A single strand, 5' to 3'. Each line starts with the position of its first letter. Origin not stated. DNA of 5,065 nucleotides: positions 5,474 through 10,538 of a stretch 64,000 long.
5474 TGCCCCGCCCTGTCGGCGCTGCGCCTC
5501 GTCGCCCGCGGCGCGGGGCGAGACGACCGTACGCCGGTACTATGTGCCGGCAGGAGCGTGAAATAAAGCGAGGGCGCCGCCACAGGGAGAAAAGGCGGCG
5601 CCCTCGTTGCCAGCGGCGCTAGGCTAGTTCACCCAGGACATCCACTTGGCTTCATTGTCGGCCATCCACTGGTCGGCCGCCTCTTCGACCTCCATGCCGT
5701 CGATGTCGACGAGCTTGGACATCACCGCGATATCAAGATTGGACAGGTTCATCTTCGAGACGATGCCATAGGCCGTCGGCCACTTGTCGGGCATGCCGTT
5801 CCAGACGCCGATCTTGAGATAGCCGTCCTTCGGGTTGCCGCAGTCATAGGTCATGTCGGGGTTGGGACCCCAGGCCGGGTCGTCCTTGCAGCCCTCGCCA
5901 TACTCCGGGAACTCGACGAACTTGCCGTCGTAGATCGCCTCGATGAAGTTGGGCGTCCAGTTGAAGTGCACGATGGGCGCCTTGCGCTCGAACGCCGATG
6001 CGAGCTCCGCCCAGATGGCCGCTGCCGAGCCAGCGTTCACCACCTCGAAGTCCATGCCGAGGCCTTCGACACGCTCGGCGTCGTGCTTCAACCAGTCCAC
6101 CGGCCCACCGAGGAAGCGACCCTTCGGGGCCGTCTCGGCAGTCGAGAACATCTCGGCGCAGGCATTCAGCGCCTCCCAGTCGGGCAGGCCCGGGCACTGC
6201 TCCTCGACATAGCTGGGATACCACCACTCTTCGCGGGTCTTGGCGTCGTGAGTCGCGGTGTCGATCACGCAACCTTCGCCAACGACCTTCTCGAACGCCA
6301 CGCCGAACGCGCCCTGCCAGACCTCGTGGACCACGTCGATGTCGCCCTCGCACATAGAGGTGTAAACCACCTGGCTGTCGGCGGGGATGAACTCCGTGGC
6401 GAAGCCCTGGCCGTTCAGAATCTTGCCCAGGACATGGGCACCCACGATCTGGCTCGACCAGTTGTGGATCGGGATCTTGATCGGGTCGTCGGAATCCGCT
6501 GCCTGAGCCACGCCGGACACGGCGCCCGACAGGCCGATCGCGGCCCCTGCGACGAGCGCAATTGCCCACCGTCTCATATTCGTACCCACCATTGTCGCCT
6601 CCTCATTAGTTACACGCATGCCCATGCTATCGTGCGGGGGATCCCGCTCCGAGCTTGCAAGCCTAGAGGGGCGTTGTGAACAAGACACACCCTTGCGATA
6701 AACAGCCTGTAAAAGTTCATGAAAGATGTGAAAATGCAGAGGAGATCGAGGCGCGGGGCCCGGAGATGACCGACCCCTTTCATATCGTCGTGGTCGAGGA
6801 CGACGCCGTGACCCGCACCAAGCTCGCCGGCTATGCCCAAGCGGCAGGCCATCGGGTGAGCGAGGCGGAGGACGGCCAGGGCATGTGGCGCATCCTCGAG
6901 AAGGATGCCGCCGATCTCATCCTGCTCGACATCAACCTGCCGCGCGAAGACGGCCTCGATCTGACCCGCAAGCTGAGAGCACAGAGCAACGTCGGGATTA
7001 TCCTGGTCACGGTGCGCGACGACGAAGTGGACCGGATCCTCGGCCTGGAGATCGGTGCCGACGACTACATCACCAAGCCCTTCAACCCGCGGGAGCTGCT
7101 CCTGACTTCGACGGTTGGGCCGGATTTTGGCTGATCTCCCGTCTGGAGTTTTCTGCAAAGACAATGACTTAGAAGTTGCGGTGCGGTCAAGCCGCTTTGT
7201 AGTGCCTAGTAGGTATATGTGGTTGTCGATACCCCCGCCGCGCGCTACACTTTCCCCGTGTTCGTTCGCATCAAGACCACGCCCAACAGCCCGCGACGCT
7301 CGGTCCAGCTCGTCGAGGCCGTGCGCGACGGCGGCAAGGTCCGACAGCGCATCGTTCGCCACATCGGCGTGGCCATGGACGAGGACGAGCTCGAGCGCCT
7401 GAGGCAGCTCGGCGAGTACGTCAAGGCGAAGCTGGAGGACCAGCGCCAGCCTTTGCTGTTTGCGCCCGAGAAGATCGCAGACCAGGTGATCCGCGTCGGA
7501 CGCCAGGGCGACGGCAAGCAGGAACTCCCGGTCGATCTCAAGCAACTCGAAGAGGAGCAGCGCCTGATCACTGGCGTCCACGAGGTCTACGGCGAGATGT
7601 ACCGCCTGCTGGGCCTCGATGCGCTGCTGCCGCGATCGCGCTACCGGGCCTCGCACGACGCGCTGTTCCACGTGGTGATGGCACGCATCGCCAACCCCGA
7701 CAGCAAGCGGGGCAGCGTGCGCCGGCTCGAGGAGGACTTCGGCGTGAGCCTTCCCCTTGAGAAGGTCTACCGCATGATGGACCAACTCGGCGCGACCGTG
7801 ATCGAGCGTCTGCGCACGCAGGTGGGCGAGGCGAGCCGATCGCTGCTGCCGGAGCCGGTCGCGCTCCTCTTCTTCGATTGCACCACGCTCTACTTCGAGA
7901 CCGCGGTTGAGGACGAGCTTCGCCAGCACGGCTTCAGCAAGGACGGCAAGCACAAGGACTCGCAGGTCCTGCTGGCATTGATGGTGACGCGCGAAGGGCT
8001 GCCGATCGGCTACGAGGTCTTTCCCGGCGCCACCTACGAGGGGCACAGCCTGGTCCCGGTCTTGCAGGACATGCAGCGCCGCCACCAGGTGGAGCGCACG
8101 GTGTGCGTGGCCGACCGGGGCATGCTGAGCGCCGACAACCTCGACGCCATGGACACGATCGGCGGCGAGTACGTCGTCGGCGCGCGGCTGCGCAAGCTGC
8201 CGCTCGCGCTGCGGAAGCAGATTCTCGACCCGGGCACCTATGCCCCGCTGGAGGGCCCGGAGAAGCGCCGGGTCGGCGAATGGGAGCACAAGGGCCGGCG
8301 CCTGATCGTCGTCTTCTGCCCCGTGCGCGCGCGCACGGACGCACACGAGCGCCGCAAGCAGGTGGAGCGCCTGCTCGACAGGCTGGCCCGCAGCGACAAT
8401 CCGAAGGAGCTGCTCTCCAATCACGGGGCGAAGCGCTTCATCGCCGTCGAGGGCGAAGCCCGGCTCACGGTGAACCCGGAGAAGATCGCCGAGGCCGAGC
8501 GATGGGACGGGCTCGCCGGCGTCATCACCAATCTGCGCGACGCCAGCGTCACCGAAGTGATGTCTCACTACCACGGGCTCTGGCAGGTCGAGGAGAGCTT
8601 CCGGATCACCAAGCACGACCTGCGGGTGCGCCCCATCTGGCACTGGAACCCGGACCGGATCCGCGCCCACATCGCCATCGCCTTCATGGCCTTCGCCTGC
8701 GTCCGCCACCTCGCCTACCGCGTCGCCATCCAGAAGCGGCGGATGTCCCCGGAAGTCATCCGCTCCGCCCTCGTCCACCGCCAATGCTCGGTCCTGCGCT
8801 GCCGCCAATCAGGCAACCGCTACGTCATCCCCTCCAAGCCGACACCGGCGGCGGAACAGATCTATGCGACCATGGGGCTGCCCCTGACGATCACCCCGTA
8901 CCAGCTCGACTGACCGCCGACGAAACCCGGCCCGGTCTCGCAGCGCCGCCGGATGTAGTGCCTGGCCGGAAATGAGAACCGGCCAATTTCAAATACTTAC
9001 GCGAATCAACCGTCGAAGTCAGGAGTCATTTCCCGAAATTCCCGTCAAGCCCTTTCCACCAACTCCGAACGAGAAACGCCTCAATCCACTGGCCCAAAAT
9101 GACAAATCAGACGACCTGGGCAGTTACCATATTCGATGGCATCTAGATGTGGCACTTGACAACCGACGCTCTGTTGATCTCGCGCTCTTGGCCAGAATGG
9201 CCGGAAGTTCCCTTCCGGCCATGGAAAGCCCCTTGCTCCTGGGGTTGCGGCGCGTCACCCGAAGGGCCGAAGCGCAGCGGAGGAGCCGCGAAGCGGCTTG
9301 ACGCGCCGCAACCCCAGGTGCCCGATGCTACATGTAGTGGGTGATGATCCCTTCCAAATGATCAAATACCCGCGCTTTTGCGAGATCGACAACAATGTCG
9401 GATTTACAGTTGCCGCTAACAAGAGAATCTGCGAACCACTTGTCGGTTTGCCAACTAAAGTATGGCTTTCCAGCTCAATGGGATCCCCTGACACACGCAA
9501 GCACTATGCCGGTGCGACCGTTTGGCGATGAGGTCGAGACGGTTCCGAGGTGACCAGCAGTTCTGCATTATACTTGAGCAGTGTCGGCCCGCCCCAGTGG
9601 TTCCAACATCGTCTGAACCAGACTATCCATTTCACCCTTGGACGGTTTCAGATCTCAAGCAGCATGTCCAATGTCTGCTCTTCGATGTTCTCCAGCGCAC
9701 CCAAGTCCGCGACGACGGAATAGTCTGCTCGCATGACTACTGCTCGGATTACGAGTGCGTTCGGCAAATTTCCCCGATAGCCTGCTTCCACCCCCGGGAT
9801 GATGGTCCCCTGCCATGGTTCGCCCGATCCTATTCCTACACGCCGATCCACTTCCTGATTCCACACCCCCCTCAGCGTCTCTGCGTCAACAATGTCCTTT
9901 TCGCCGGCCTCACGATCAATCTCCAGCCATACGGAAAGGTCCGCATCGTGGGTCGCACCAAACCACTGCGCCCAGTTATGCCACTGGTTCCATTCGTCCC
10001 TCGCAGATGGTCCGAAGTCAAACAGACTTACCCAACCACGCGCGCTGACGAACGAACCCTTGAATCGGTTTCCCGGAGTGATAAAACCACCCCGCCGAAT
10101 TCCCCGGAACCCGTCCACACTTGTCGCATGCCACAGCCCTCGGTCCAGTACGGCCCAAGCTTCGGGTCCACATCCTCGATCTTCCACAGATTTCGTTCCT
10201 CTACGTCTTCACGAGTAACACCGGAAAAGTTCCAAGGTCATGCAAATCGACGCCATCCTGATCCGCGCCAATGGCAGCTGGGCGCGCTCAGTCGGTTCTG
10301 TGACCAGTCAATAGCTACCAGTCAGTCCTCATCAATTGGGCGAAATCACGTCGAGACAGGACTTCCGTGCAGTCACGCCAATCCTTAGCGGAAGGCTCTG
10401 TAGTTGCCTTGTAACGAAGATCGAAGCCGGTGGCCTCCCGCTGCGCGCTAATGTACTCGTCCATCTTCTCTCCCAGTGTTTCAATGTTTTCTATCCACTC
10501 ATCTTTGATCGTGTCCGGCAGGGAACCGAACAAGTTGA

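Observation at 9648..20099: RM-like anti-phage candidate operon: RHH / DUF499 ATPase / DUF3780-like / DUF1156 methyltransferase / PLD::SNF2 helicase (+ orphan ORF)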

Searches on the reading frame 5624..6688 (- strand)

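Call 34: search_protein_families(library=pfam, proteins=[window:5624-6688:-], max_evalue=0.001)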
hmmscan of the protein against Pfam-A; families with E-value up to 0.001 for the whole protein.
window:5624-6688:- (354 aa): 1 family
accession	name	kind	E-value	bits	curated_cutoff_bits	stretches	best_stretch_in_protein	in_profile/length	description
PF04069.17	OpuAC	-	1.2e-44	153.3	21.2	1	68-343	1-256/257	Substrate binding domain of ABC-type glycine betaine transport system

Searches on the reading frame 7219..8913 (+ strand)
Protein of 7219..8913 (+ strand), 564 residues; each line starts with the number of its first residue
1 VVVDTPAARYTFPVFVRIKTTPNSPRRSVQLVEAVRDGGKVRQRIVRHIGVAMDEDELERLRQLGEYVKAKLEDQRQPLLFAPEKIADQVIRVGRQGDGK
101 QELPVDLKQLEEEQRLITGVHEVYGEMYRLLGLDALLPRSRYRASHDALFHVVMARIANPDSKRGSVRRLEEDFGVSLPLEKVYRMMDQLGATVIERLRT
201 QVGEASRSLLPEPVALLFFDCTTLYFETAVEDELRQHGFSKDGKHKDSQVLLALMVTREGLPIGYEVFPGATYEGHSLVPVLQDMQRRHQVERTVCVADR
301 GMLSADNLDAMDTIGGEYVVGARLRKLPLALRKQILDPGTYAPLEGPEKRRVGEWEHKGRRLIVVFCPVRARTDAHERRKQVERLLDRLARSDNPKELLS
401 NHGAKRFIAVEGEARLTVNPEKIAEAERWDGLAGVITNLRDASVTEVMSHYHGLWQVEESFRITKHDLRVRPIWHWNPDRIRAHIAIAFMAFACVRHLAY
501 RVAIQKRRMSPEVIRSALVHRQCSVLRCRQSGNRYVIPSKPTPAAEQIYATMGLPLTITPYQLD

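Call 34: search_protein_families(library=pfam, proteins=[window:7219-8913:+], max_evalue=0.001)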
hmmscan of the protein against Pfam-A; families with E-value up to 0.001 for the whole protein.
window:7219-8913:+ (564 aa): 1 family
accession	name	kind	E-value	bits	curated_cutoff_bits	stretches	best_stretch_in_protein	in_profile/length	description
PF01609.27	DDE_Tnp_1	-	3.8e-14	53.4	23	1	238-491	26-197/200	Transposase DDE domain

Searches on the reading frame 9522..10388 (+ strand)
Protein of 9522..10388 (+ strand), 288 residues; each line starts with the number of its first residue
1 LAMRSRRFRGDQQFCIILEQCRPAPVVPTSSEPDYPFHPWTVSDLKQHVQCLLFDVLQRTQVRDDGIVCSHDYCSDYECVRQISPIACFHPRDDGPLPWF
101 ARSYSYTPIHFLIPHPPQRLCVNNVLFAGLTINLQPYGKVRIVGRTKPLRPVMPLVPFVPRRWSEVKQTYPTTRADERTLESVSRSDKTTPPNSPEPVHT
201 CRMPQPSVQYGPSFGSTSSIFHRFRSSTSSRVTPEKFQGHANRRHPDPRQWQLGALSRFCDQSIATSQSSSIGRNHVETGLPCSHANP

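Call 34: search_protein_families(library=pfam, proteins=[window:9522-10388:+], max_evalue=0.001)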
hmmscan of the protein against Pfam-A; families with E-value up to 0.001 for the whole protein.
window:9522-10388:+ (288 aa): 0 families

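Call 44: search_protein_families(library=phrogs, proteins=[window:9522-10388:+], max_evalue=0.1)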
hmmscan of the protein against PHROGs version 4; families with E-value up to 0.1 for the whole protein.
window:9522-10388:+ (288 aa): 0 families

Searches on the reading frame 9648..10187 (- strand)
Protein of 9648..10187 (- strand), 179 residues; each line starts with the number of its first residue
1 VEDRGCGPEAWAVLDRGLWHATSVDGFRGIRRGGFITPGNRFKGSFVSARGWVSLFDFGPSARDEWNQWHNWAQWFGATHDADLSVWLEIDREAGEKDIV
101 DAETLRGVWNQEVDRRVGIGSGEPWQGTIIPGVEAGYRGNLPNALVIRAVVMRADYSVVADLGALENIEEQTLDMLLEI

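Call 3: search_protein_families(library=pfam, proteins=[window:9648-10187:-], max_evalue=0.01)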
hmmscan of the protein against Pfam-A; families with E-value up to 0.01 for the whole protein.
window:9648-10187:- (179 aa): 0 families

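Call 4: search_protein_families(library=padloc, proteins=[window:9648-10187:-], max_evalue=0.01)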
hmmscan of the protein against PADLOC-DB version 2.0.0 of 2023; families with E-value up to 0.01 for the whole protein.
window:9648-10187:- (179 aa): 0 families

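Call 5: search_protein_families(library=ncbifam, proteins=[window:9648-10187:-], max_evalue=0.01)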
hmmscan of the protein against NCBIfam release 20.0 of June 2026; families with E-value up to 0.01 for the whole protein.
window:9648-10187:- (179 aa): 0 families

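Call 44: search_protein_families(library=phrogs, proteins=[window:9648-10187:-], max_evalue=0.1)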
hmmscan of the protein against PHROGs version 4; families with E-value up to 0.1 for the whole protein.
window:9648-10187:- (179 aa): 0 families

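Call 45: find_homologous_proteins(query=window:9648-10187:-, max_evalue=0.001)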
Query window:9648-10187:- (179 aa): 91 proteins with E <= 0.001 among 135 candidates.
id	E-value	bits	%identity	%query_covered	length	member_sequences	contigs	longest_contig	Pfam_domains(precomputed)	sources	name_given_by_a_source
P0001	7.2e-106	370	91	100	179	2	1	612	-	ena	-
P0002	8.6e-99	347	84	100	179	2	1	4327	-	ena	-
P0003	8.3e-90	317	78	100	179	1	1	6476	-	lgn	-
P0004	1.3e-89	317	78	100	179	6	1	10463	-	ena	-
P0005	3.6e-84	299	76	99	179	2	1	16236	-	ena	-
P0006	4.1e-82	292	72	100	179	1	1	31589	-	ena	-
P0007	5.2e-82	292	72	99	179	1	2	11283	-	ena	-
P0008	2.3e-80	287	86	80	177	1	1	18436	-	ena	-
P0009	1.2e-79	284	72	99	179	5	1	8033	-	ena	-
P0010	1.8e-77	277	71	99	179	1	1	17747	-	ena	-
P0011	1.1e-74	268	76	87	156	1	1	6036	-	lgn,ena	-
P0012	1.4e-69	252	65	98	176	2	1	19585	-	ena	-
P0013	4.9e-69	250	66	97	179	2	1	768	-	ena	-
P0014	6.7e-65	236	64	98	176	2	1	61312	-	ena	-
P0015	8.4e-62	226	60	98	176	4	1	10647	-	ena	-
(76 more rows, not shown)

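Call 46: find_encoding_contigs(protein=P0006, flank=8000, max_places=2)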
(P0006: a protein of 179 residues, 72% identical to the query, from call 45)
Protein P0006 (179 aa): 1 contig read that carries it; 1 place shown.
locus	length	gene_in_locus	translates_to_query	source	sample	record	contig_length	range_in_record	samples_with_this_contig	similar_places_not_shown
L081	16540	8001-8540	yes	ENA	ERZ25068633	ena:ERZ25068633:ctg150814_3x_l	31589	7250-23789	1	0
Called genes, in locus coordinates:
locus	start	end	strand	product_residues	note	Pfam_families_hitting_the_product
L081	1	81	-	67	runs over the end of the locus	-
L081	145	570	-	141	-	-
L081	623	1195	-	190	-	-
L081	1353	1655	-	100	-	-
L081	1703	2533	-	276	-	-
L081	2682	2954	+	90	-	-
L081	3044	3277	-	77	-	-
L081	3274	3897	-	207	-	-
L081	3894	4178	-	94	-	-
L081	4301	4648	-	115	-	-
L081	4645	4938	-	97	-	-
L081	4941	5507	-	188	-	PF05685:Uma2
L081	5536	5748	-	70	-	PF00589:Phage_integrase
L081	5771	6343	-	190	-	PF05685:Uma2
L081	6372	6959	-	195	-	PF00589:Phage_integrase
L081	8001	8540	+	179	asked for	-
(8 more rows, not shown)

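Call 47: find_encoding_contigs(protein=P0014, flank=8000, max_places=2)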
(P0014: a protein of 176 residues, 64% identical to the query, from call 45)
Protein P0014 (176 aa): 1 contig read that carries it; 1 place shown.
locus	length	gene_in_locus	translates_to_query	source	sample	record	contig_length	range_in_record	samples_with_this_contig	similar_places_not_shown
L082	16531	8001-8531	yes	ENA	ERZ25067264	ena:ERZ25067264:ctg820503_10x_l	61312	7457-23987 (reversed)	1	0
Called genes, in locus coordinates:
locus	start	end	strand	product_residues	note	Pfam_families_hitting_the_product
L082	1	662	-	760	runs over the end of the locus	PF00873:ACR_tran, PF03176:MMPL (weak)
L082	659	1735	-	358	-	PF25973:BSH_CzcB (faint), PF25989:YknX_C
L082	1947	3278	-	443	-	PF00296:Bac_luciferase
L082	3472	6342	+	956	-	PF03176:MMPL, PF04986:Y2_Tnp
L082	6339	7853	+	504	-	-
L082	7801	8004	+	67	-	-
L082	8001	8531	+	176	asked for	-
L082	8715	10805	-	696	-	PF13175:AAA_15, PF13304:AAA_21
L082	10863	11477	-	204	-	-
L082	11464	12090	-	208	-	PF00520:Ion_trans, PF07885:Ion_trans_2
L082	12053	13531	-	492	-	-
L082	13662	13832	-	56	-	-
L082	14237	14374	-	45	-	-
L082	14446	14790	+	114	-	-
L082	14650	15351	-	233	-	-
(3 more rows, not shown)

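Call 48: find_encoding_contigs(protein=P0010, flank=8000, max_places=2)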
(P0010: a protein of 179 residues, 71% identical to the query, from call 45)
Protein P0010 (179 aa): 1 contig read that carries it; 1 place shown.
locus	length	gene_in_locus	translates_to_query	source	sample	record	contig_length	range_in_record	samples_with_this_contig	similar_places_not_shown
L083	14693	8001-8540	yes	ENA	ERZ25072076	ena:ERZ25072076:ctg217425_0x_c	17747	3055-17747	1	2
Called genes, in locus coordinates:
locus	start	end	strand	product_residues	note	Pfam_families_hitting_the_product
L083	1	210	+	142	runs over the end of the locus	PF01527:HTH_Tnp_1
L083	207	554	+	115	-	PF05717:TnpB_IS66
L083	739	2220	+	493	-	PF13007:LZ_Tnp_IS66, PF13005:zf-IS66, PF03050:DDE_Tnp_IS66, PF13817:DDE_Tnp_IS66_C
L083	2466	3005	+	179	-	-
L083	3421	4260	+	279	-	-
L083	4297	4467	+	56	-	-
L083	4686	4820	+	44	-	-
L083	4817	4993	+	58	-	-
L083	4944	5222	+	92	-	-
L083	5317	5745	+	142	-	PF01527:HTH_Tnp_1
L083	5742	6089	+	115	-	PF05717:TnpB_IS66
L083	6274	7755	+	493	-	PF13007:LZ_Tnp_IS66, PF13005:zf-IS66, PF03050:DDE_Tnp_IS66, PF13817:DDE_Tnp_IS66_C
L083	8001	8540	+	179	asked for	-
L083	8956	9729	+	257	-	-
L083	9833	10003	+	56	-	-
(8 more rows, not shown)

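Call 55: predict_structure(alignment_id=A2)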
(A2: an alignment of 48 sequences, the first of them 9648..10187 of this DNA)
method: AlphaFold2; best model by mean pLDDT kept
length: 179 residues; sequences in the alignment: 48
mean_pLDDT: 89.6   pTM: 0.87
mean pLDDT of the five models: 89.6, 89.0, 89.0, 88.9, 88.3
residues with pLDDT >= 90: 116; 70-90: 53; 50-70: 10; < 50: 0
segments of 3 or more residues with pLDDT < 50: none
pLDDT, mean of each block of 10 residues (from residue 1): 85 95 93 90 79 95 88 85 93 97 95 83 71 94 97 93 92 88
secondary structure, 60 per line:
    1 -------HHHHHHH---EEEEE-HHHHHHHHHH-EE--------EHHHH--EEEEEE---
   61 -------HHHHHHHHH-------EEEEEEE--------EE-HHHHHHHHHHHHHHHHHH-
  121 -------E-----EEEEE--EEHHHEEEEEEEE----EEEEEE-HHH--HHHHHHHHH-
elements in order: H8-14 E18-22 H24-33 H46-49 E52-57 H68-76 E84-90 H102-119 E134-138 E146-153 E158-163 H170-178

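Call 60: fold_search(model_id=the predicted structure, library=pdb)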
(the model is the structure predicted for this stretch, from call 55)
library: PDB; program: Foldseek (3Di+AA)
matches with E <= 10: 104; with E <= 0.001: 4
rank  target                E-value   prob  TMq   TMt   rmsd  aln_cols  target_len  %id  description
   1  1s5b_A                2.2e-04  1.00  0.46  0.40   8.3       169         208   12  Cholera holotoxin with an A-subunit Y30S mutation Form 3 (released 2004-04-06)
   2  1s5f_A                2.5e-04  1.00  0.48  0.39   7.5       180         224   12  Cholera holotoxin, Crystal form 2 (released 2004-04-06)
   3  1s5d_A                6.8e-04  1.00  0.49  0.41   8.0       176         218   11  Cholera holotoxin with an A-subunit Y30S mutation, Crystal form 2 (released 2004-04-06)
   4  1s5c_A                8.3e-04  1.00  0.46  0.39   8.4       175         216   12  Cholera holotoxin with an A-subunit Y30S mutation, Crystal form 1 (released 2004-04-06)
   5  1s5e_B                1.4e-03  1.00  0.48  0.39   8.1       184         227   11  Cholera holotoxin, Crystal form 1 (released 2004-04-06)
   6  8oxs_A                1.5e-03  1.00  0.48  0.38   7.6       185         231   11  Cholera holotoxin variant (chimera with E. coli heat-labile enterotoxin, 4 C-terminal substitutions) (released 2024-08-14)
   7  8q6i_A                1.6e-03  1.00  0.46  0.37   8.5       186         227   12  Cholera holotoxin variant (chimera with E. coli heat-labile enterotoxin, 1 C-terminal substitution) (released 2025-02-12)
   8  1ltb_A                1.6e-03  0.99  0.42  0.40   8.8       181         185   11  2.6 ANGSTROMS CRYSTAL STRUCTURE OF PARTIALLY-ACTIVATED E. COLI HEAT-LABILE ENTEROTOXIN (LT) (released 1994-01-31)
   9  1ltg_A                2.2e-03  0.98  0.40  0.41   8.9       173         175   12  THE ARG7LYS MUTANT OF HEAT-LABILE ENTEROTOXIN EXHIBITS GREAT FLEXIBILITY OF ACTIVE SITE LOOP 47-56 OF THE A SUBUNIT (released 1995-09-15)
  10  8oxs_B                2.4e-03  0.99  0.46  0.37   8.6       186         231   12  Cholera holotoxin variant (chimera with E. coli heat-labile enterotoxin, 4 C-terminal substitutions) (released 2024-08-14)
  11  7omx                  2.7e-03  0.98  0.39  0.36   9.8       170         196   14  Thermus sp. 2.9 DarT in complex with carba-NAD+ (released 2021-06-23)
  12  8qre_B                2.9e-03  0.98  0.44  0.36   8.5       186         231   11  Cholera holotoxin (wildtype) (released 2024-05-15)
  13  1htl_A                4.0e-03  0.98  0.43  0.41   8.7       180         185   13  MUTATION OF A BURIED RESIDUE CAUSES LACK OF ACTIVITY BUT NO CONFORMATIONAL CHANGE: CRYSTAL STRUCTURE OF E. COLI HEAT-L (released 1995-04-20)
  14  1lta_A                4.3e-03  0.98  0.44  0.42   7.9       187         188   11  2.2 ANGSTROMS CRYSTAL STRUCTURE OF E. COLI HEAT-LABILE ENTEROTOXIN (LT) WITH BOUND GALACTOSE (released 1994-01-31)
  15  1lt3_A                4.9e-03  0.98  0.43  0.35   8.7       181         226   12  HEAT-LABILE ENTEROTOXIN DOUBLE MUTANT N40C/G166C (released 1997-07-07)
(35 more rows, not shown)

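Call 62: search_protein_families(library=pfam, alignment_id=A2, max_evalue=1)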
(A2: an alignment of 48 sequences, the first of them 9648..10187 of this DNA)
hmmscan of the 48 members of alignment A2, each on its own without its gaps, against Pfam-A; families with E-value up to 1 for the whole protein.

A. member 1, window:9648-10187:- (179 aa): 0 families

B. families by the number of members that match (of 48 scanned): 7 families
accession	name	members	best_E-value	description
PF01416.25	PseudoU_synth_1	2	0.0022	tRNA pseudouridine synthase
PF19467.4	DUF6004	1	0.0068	Family of unknown function (DUF6004)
PF13623.11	SurA_N_2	1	0.033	SurA-like N-terminal domain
PF22087.1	CT0912-like_C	1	0.033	CT0912-like, C-terminal domain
PF15462.11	Barttin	1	0.14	Bartter syndrome, infantile, with sensorineural deafness (Barttin)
PF22687.1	BRCA2_TR2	1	0.17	BRCA2 TR2 domain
PF07295.17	DUF1451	1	0.2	Zinc-ribbon containing domain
